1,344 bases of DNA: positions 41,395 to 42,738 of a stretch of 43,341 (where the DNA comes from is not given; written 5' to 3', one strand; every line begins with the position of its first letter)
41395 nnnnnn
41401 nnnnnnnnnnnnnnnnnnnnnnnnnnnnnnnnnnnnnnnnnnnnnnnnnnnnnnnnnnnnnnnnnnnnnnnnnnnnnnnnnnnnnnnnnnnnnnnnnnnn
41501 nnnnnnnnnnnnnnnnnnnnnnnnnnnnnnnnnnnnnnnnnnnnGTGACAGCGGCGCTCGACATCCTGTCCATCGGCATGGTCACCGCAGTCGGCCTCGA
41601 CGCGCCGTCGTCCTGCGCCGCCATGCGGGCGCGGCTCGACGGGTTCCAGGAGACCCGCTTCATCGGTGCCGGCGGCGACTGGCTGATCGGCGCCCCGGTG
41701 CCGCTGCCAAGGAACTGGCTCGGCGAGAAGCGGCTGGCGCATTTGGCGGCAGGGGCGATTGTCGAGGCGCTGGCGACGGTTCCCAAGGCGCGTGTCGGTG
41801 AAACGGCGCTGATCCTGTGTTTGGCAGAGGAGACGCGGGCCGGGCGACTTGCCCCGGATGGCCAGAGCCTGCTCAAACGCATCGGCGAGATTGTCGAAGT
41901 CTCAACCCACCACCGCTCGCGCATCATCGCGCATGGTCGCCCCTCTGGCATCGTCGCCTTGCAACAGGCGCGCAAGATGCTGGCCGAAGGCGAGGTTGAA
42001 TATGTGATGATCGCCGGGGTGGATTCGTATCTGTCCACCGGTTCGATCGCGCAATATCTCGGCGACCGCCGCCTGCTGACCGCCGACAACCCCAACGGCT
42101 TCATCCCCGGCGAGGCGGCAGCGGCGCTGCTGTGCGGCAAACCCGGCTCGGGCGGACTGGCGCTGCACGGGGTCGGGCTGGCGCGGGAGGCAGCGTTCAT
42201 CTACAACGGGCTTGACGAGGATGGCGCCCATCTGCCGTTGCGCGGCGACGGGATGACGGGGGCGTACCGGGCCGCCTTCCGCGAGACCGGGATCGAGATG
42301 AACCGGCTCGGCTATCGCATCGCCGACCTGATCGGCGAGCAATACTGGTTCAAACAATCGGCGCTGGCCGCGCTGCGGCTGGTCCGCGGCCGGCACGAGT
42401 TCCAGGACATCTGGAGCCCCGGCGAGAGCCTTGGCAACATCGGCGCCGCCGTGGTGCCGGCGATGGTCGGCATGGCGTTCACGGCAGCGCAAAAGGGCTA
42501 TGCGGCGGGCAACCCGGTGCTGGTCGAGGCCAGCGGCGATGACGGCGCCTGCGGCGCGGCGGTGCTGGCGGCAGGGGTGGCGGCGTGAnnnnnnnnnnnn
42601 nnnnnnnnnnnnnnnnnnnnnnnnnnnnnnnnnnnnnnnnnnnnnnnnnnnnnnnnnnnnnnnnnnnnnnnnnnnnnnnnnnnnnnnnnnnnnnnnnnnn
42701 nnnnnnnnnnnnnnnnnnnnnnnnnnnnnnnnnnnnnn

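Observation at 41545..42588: Ketosynthase-fold pseudoenzyme wedged between the DUF2169 adaptor and the PAAR-like effector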

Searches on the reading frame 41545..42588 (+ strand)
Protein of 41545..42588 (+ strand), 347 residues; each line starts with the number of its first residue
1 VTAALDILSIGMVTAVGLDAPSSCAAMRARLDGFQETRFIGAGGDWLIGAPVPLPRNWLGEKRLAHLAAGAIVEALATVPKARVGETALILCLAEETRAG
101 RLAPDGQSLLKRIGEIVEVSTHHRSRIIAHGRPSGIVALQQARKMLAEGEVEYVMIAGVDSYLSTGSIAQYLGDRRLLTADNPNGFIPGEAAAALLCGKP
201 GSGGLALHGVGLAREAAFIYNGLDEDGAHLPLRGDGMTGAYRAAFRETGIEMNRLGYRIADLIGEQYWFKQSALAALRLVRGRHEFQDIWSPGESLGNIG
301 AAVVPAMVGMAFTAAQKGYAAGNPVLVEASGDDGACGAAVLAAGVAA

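Call 3: search_protein_families(library=pfam, proteins=[window:41545-42588:+], max_evalue=1)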
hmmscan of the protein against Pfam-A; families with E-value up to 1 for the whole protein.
window:41545-42588:+ (347 aa): 2 families
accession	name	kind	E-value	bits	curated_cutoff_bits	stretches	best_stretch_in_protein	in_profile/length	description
PF00109.32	ketoacyl-synt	-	0.00052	20.1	20.8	1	134-196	176-245/252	Beta-ketoacyl synthase, N-terminal domain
PF21888.1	NFLD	-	0.024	15.2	27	1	79-94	10-25/33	Ferredoxin-like NFLD domain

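Call 4: search_protein_families(library=ncbifam, proteins=[window:41545-42588:+], max_evalue=1)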
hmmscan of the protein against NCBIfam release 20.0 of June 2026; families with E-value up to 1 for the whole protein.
window:41545-42588:+ (347 aa): 2 families
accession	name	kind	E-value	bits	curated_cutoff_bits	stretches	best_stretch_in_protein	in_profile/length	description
NF004798.0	PRK06147.1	equivalog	3.2e-128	427.8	342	1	1-344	2-344/349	3-oxoacyl-(acyl carrier protein) synthase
NF004720.0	PRK06064.1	subfamily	0.026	13.3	420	1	61-161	19-114/389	thiolase domain-containing protein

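Call 6: search_solved_structures(query=window:41545-42588:+, max_evalue=10, show_alignments=3)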
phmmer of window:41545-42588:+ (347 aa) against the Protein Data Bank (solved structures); distinct sequences matched with E-value up to 10: 6.
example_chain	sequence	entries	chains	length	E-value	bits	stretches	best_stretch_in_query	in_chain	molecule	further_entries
6mhl_A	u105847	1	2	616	0.052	16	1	92-267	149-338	Hybrid NRPS/PKS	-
5e5n_A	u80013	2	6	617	0.22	13.9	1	133-197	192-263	Polyketide synthase PksL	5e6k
5erf_A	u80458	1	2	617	0.29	13.5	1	134-197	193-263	Polyketide synthase PksL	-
5eny_A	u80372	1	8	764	0.4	13.1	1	134-197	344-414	Polyketide synthase PksL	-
3k8z_A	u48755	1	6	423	0.67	12.4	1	174-247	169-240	NAD-specific glutamate dehydrogenase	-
7mfm_A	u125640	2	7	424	0.67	12.4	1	174-247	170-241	Glutamate dehydrogenase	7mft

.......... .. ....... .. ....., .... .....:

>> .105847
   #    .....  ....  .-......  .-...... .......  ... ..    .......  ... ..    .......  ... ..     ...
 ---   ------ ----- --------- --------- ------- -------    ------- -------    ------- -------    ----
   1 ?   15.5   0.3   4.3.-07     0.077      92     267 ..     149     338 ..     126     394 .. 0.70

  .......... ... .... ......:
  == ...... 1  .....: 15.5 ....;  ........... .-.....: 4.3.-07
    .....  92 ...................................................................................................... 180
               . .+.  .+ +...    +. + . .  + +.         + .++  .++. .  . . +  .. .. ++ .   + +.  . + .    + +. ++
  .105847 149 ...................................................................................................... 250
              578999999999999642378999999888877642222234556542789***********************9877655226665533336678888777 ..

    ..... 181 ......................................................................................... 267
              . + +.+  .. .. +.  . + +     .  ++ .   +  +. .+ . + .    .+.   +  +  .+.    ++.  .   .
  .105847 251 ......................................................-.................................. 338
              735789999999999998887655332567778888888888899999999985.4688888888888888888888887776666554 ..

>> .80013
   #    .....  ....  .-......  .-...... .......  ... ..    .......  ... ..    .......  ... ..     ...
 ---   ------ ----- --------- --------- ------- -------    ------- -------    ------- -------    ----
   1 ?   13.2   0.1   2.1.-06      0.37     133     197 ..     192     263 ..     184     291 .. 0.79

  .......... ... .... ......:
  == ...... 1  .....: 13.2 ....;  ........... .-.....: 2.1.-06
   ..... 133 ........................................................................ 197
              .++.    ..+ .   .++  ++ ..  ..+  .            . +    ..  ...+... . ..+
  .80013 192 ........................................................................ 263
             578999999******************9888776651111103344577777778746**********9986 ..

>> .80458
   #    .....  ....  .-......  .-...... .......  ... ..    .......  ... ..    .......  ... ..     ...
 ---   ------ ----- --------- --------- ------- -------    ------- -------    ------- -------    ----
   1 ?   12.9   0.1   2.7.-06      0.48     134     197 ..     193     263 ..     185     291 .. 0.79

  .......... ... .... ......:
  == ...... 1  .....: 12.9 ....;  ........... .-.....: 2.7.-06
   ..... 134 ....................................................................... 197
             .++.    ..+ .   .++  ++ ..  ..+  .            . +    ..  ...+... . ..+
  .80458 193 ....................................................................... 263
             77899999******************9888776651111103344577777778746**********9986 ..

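Call 13: find_homologous_proteins(query=window:41545-42588:+, max_evalue=0.00001)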
Query window:41545-42588:+ (347 aa): 962 proteins with E <= 0.00001 among 8000 candidates; the best 120 are listed.
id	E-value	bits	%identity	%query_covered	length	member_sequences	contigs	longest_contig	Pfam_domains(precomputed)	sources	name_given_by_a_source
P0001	2.4e-221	752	100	100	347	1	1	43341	-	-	-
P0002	1.1e-196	671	90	99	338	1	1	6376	-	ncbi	-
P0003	1.4e-191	654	89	96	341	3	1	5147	-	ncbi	-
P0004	2.6e-188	643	88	97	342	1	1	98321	-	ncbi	-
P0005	2.5e-184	630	84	97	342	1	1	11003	-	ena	-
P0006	1.0e-162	559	76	97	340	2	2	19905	-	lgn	-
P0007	2.2e-161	555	76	96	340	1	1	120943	-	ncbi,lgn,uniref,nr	ncbi:3-oxoacyl-ACP synthase [Mesorhizobium sp. ESP7-2]|uniref:3-oxoacyl-ACP synthase n=1 Tax=Mesorhi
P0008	5.8e-161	553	75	100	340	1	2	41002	-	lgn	-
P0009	9.5e-161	553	76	98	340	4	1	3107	PF00109.33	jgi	jgi:3-oxoacyl-[acyl-carrier-protein] synthase-1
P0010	2.4e-160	551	75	100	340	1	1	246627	PF00109.33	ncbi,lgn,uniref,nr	ncbi:beta-ketoacyl synthase N-terminal-like domain-containing protein [Rhizobium sullae]|uniref:beta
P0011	4.3e-160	551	76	99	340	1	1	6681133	-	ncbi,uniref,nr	ncbi:3-oxoacyl-ACP synthase [Mesorhizobium sp. WSM4906]|uniref:3-oxoacyl-ACP synthase n=1 Tax=Mesorh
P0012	9.5e-160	549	75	100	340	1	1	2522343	-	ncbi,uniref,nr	ncbi:3-oxoacyl-ACP synthase [Sinorhizobium fredii]|uniref:3-oxoacyl-ACP synthase n=1 Tax=Rhizobium f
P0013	2.0e-159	548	74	97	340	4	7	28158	-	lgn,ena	-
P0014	2.2e-159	548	74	100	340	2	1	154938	-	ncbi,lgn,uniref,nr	ncbi:3-oxoacyl-[acyl-carrier-protein] synthase-1 [Rhizobium mongolense subsp. loessense]|uniref:3-ox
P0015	2.2e-159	548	74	97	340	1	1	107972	-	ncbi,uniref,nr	ncbi:beta-ketoacyl synthase N-terminal-like domain-containing protein [Mesorhizobium sp.]|uniref:bet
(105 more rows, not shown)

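Call 15: find_encoding_contigs(protein=P0004, flank=10000, max_places=3)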
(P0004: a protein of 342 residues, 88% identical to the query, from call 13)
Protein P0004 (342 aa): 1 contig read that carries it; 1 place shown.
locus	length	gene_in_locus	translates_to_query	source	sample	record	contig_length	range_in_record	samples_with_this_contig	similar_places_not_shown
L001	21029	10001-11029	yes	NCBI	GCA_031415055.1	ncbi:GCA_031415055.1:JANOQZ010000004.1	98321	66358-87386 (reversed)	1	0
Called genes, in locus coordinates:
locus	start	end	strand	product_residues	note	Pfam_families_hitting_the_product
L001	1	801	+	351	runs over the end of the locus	PF06996:T6SS_TssG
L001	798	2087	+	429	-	PF00498:FHA, PF20232:T6SS_FHA_C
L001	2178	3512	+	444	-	PF05936:T6SS_VasE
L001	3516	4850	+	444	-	PF09850:DotU, PF00691:OmpA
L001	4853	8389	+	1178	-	PF14331:IcmF-related_N, PF06761:IcmF-related, PF06744:IcmF_C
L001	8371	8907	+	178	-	PF09867:TagF_N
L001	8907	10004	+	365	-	PF09937:DUF2169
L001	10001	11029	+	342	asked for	-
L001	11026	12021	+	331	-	PF13665:Tox-PAAR-like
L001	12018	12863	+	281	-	-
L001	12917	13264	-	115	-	-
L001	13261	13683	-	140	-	PF20093:DUF6484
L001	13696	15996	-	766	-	PF05954:Phage_GPD, PF04717:Phage_base_V, PF22178:Gp5_trimer_C, PF06715:Gp5_C (faint), PF22178:Gp5_trimer_C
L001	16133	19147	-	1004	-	PF01734:Patatin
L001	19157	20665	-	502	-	PF00034:Cytochrom_C (faint), PF13442:Cytochrome_CBB3 (faint), PF21419:RoxA-like_Cyt-c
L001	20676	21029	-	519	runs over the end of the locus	PF00034:Cytochrom_C (faint), PF13442:Cytochrome_CBB3 (faint), PF21419:RoxA-like_Cyt-c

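Call 22: find_related_loci(query=window:41545-42588:+, collection=genome_contigs, flank=10000)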
Query window:41545-42588:+ (347 aa) in genome_contigs; peptide patterns used: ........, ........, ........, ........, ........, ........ (x = any residue, [..] = any of these).
234 stretches matched a pattern; 110 encode a relative of the query (tblastn E <= 1e-3); the best 80 are kept; 80 distinct loci.
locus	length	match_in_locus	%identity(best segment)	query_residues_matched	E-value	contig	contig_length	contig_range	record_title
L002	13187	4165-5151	89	1-334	0e+0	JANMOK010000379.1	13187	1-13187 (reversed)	MAG: Paracoccaceae bacterium isolate OTE_58_metabat_168 OTE_58_k141_5126558, whole genome shotgun sequence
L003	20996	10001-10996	88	1-337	0e+0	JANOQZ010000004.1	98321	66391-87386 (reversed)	MAG: Oceanomicrobium sp. isolate VAR_4_metabat_239 VAR_4_k141_1947747, whole genome shotgun sequence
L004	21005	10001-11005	75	1-341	6e-167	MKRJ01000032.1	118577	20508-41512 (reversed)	MAG: Rhizobiales bacterium 65-79 SCNpilot_cont_1000_bf_scaffold_383, whole genome shotgun sequence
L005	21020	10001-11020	74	1-346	1e-166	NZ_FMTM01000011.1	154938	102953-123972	Rhizobium mongolense subsp. loessense strain CGMCC 1.3401, whole genome shotgun sequence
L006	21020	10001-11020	72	1-346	1e-163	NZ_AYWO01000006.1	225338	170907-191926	Mesorhizobium sp. LNHC252B00 scaffold0006, whole genome shotgun sequence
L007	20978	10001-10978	74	1-332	2e-162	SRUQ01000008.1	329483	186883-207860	Bacterium M00.F.Ca.ET.205.01.1.1 strain M00.F.Ca.ET.205.01.1.1 NODE_8_length_329483_cov_18.6625, whole genome shotgun se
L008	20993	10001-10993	75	1-337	1e-162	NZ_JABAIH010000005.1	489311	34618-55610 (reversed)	Rhizobium sp. P32RR-XVIII NODE_5_length_489311_cov_90.380333, whole genome shotgun sequence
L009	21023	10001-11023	73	1-347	5e-162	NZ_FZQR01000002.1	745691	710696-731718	Mesorhizobium carmichaelinearum strain ICMP 18942, whole genome shotgun sequence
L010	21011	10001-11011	72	1-343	3e-162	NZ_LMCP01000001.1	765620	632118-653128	Mesorhizobium sp. Root102 contig_1, whole genome shotgun sequence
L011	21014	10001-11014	72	1-344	7e-161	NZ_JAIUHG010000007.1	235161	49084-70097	Mesorhizobium sp. CA8 contig_7, whole genome shotgun sequence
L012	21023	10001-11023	72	1-347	8e-161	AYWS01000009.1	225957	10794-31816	Mesorhizobium sp. LNHC220B00 scaffold0009, whole genome shotgun sequence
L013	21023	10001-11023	72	1-347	8e-161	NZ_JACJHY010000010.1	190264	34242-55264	Aminobacter ciceronei strain DSM 15910 Ga0415343_10, whole genome shotgun sequence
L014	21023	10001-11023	71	1-347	2e-160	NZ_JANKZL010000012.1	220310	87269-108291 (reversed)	Aminobacter sp. HY435 Scaffold11_1, whole genome shotgun sequence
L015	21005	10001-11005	72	1-341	2e-160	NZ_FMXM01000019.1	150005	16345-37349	Mesorhizobium qingshengii strain CGMCC 1.12097, whole genome shotgun sequence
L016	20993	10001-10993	73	1-337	1e-159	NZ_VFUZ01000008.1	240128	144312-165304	Mesorhizobium sp. B2-4-15 contig_8, whole genome shotgun sequence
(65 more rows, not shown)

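Call 23: search_protein_representatives(protein=window:41545-42588:+)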
Query: 347 residues. Proteins with E-value up to 0.001 (for the whole library): 3246; up to 1e-10: 1606; up to 1e-30: 250. The best 150 are listed.
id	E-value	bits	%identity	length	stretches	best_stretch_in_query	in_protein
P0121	1.0e-112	393.2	57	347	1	1-342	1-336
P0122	1.2e-102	360.1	88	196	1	1-193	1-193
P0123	4.5e-92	325.3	49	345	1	3-347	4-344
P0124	1.6e-85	303.7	63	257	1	85-341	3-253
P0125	2.6e-81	289.9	48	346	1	3-339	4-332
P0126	1.8e-77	277.3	74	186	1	155-343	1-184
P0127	5.4e-76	272.4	45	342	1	3-342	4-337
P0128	8.0e-76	271.9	44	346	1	2-342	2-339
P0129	1.0e-67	245.2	40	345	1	5-341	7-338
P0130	6.8e-65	236.0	40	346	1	5-343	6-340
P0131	1.6e-64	234.7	43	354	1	6-335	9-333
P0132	3.0e-63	230.5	57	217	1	1-221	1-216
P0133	7.1e-63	229.3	41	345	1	4-344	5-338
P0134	9.6e-63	228.9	41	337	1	5-344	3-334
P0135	1.6e-62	228.2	43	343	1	4-346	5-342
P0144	9.8e-61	222.3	59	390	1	4-223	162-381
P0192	1.5e-50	188.8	54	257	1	84-289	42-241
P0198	2.6e-49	184.7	42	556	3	204-341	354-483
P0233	1.9e-42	162.1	50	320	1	2-197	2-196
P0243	1.5e-41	159.2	40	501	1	9-306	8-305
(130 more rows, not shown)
